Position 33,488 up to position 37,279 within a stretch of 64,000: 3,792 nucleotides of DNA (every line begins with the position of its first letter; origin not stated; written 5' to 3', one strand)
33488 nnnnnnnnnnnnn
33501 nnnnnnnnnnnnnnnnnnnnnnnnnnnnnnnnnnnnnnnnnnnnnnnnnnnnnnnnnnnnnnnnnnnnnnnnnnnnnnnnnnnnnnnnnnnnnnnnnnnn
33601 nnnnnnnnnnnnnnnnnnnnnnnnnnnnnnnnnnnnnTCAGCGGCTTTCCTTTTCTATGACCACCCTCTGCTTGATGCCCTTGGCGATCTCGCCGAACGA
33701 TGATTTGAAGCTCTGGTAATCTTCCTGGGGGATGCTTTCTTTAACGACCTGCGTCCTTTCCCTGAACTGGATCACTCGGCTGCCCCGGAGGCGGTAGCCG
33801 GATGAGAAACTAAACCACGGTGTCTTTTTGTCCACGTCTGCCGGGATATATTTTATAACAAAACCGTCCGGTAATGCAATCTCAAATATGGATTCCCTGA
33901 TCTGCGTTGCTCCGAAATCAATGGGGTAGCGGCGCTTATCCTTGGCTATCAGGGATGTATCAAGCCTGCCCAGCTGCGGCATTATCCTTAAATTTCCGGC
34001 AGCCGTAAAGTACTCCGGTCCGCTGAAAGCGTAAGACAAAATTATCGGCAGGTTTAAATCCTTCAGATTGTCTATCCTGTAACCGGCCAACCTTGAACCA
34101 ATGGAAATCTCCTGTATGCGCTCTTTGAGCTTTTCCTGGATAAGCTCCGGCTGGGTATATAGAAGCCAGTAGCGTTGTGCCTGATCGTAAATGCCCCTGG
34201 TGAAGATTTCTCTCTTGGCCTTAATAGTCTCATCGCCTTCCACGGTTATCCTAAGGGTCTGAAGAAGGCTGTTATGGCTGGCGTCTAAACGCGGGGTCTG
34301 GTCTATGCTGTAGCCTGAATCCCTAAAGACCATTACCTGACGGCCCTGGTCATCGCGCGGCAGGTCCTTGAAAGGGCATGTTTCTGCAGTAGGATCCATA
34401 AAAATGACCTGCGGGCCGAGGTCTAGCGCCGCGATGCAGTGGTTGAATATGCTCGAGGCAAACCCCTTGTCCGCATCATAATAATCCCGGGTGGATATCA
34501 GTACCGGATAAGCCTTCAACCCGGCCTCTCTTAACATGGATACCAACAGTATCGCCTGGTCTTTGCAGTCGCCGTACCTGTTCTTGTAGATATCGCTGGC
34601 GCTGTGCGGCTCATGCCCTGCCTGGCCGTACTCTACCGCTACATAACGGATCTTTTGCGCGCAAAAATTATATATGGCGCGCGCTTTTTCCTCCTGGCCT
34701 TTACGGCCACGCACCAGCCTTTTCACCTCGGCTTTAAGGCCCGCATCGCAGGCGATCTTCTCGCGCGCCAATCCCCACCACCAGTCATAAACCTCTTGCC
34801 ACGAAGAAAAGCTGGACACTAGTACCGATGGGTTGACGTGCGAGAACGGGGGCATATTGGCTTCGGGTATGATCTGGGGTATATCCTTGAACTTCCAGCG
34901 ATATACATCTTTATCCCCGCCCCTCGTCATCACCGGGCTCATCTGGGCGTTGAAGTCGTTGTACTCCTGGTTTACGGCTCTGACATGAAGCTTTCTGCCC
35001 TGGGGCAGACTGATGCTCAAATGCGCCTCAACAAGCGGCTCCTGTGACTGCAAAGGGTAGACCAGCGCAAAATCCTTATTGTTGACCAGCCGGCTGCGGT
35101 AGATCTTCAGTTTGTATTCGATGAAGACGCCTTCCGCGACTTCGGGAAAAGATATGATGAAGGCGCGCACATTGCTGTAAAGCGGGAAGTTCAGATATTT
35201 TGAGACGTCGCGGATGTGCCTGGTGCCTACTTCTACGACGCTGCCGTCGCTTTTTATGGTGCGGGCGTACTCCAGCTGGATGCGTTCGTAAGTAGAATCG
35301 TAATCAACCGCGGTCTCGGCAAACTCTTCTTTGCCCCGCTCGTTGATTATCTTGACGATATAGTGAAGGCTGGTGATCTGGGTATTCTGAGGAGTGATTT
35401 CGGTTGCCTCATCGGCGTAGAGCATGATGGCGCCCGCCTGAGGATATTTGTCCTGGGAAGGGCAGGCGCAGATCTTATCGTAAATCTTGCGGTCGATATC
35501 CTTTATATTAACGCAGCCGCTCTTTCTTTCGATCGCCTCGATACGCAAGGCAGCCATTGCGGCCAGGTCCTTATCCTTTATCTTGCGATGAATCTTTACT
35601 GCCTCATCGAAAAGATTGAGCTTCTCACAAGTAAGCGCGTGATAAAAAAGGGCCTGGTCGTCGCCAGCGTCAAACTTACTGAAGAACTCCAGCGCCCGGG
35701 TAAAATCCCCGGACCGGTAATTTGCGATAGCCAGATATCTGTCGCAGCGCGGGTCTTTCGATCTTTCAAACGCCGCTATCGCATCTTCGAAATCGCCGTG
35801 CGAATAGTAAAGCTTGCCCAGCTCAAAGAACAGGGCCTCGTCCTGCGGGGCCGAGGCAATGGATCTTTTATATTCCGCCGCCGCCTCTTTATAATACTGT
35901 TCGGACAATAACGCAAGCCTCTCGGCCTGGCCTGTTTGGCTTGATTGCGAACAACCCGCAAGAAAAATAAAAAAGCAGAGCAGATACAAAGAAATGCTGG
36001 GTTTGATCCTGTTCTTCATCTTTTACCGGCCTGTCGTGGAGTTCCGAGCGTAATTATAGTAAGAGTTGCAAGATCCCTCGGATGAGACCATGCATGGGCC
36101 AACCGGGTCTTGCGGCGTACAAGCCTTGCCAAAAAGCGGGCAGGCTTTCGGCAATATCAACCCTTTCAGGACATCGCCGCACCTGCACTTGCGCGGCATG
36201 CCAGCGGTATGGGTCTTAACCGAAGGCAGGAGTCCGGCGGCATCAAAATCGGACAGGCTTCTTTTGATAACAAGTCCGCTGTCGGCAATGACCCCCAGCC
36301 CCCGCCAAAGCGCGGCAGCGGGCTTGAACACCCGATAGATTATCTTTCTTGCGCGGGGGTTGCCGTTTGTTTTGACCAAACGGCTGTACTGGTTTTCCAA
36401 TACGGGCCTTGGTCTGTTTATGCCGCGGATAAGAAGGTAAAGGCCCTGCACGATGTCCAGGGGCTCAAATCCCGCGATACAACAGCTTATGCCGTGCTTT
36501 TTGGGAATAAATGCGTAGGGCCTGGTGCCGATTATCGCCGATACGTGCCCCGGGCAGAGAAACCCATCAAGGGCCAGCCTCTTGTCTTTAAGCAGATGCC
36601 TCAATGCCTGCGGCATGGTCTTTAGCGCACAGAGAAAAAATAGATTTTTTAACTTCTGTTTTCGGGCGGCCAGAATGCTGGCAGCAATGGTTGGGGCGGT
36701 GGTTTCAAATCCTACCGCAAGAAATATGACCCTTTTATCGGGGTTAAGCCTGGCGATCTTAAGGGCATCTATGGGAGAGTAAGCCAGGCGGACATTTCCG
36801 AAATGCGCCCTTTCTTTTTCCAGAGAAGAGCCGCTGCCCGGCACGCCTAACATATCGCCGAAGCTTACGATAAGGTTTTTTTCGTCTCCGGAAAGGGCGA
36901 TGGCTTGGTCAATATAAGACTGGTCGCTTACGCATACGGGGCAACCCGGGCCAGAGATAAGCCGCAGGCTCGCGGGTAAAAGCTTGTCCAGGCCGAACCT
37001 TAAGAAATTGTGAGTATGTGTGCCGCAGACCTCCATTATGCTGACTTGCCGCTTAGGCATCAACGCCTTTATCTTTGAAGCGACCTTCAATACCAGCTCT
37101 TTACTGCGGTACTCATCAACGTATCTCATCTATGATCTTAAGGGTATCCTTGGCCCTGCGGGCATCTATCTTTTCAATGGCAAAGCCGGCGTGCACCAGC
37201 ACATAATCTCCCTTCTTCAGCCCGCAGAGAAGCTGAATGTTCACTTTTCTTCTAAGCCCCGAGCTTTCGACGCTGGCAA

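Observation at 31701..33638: PilZ c-di-GMP receptor fused through a TM helix and coiled coil to a periplasmic (alpha/alpha)6 glycosidase-like domain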

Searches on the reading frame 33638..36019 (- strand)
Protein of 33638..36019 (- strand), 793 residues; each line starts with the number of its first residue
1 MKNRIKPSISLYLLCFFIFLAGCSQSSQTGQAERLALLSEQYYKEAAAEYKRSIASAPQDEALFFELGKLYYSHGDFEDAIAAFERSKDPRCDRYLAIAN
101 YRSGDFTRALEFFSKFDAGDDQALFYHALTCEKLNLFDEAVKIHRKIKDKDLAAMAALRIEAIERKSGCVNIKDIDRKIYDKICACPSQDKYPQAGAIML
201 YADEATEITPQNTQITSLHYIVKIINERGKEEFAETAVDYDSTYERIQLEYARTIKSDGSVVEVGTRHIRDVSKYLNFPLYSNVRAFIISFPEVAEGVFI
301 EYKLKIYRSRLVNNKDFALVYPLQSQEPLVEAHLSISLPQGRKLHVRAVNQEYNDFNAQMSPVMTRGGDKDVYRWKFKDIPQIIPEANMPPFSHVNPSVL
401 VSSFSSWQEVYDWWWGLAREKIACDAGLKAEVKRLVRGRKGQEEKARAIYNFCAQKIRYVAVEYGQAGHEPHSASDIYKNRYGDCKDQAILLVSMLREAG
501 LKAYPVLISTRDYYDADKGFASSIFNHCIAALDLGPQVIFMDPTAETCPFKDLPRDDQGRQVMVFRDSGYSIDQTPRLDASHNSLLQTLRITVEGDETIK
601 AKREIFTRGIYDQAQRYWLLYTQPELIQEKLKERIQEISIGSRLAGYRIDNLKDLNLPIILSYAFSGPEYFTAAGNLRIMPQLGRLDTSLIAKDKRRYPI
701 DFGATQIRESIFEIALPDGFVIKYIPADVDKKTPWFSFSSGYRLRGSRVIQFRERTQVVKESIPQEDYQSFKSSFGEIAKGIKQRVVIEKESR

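Call 3: search_protein_families(library=pfam, proteins=[window:33638-36019:-], max_evalue=1)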
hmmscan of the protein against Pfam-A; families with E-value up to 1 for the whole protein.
window:33638-36019:- (793 aa): 26 families (the best 25 are shown)
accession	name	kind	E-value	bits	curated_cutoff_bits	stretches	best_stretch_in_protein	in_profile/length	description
PF12969.12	DUF3857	-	9.3e-30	104.3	24.6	1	213-382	4-168/170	Domain of Unknown Function with PDB structure (DUF3857)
PF01841.26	Transglut_core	-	2e-11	44.5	23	1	433-513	5-82/108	Transglutaminase-like superfamily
PF13432.12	TPR_16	-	1.3e-07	32.3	32.7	1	43-87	13-57/65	Tetratricopeptide repeat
PF12895.13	ANAPC3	-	2e-07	31.6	27.2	2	96-143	29-78/82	Anaphase-promoting complex, cyclosome, subunit 3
PF14559.12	TPR_19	-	1.5e-06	28.8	25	1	37-86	1-50/68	Tetratricopeptide repeat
PF07719.23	TPR_2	-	2.5e-06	27.6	27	1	64-86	4-26/34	Tetratricopeptide repeat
PF13428.12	TPR_14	-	0.00012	22.8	23.5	0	36-70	10-44/44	Tetratricopeptide repeat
PF14853.12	Fis1_TPR_C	-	0.00033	21.2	25.3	1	95-114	6-25/53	Fis1 C-terminal tetratricopeptide repeat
PF00515.34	TPR_1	-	0.00062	19.9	27.8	1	64-86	4-26/34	Tetratricopeptide repeat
PF13176.12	TPR_7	-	0.00072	19.9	27.9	0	65-86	3-24/36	Tetratricopeptide repeat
PF13414.12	TPR_11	-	0.0009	19.3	26.8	1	37-75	4-42/42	TPR repeat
PF13371.12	TPR_9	-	0.00096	19.6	35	1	36-86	4-54/73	Tetratricopeptide repeat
PF13424.12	TPR_12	-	0.011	16.3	30.1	1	38-87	21-71/77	Tetratricopeptide repeat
PF13431.12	TPR_17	-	0.017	15.8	24.4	1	50-82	2-34/34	Tetratricopeptide repeat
PF13174.12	TPR_6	-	0.019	16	26.3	1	64-86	3-25/33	Tetratricopeptide repeat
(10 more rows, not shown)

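Call 4: search_protein_families(library=ncbifam, proteins=[window:33638-36019:-], max_evalue=1)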
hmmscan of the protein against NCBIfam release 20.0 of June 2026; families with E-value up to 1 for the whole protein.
window:33638-36019:- (793 aa): 9 families
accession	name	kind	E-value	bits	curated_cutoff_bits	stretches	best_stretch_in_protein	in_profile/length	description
TIGR02917.1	PEP_TPR_lipo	equivalog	2.4e-06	25.7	312.2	1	12-117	6-117/899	XrtA/PEP-CTERM system TPR-repeat protein PrsT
NF040959.1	MamA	equivalog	3.2e-06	26.7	200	1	35-115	113-198/204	magnetosome protein MamA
NF047371.1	FlcA_CTERM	equivalog_domain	0.00097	17.7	300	1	39-90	451-502/646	periplasmic flagellar collar protein FlcA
NF047507.1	TPR_BatC_Lepto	exception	0.022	14.2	175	1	39-96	36-94/214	TPR repeat-containing protein BatC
NF033920.0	C39_PA2778_fam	equivalog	0.04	13.3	150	1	37-101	166-230/255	PA2778 family cysteine peptidase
NF008520.0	PRK11447.1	equivalog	0.056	11.2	858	1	32-90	274-332/1157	cellulose synthase complex outer membrane protein BcsC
NF049913.1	FTN_0290_fam_lipo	equivalog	0.059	13.7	170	1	9-52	9-52/154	FTL_1709 family lipoprotein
NF052415.1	T3SS_chap_SctY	equivalog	0.06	13.9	70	0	88-144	38-100/106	type III secretion apparatus assembly chaperone SctY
TIGR02552.1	LcrH_SycD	equivalog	0.45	10.2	104.8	1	40-85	65-110/136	SycD/LcrH family type III secretion system chaperone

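Call 50: search_protein_families(library=padloc, proteins=[window:33638-36019:-], max_evalue=0.01)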
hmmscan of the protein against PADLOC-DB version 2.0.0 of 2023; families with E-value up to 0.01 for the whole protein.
window:33638-36019:- (793 aa): 0 families

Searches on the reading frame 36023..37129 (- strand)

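Call 10: search_protein_families(library=pfam, proteins=[window:36023-37129:-], max_evalue=0.001)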
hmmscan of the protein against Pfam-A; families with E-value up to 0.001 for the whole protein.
window:36023-37129:- (368 aa): 1 family
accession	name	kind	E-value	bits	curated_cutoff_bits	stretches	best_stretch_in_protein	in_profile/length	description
PF01924.21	HypD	-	4.9e-136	453.9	25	1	13-360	3-350/351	Hydrogenase formation hypA family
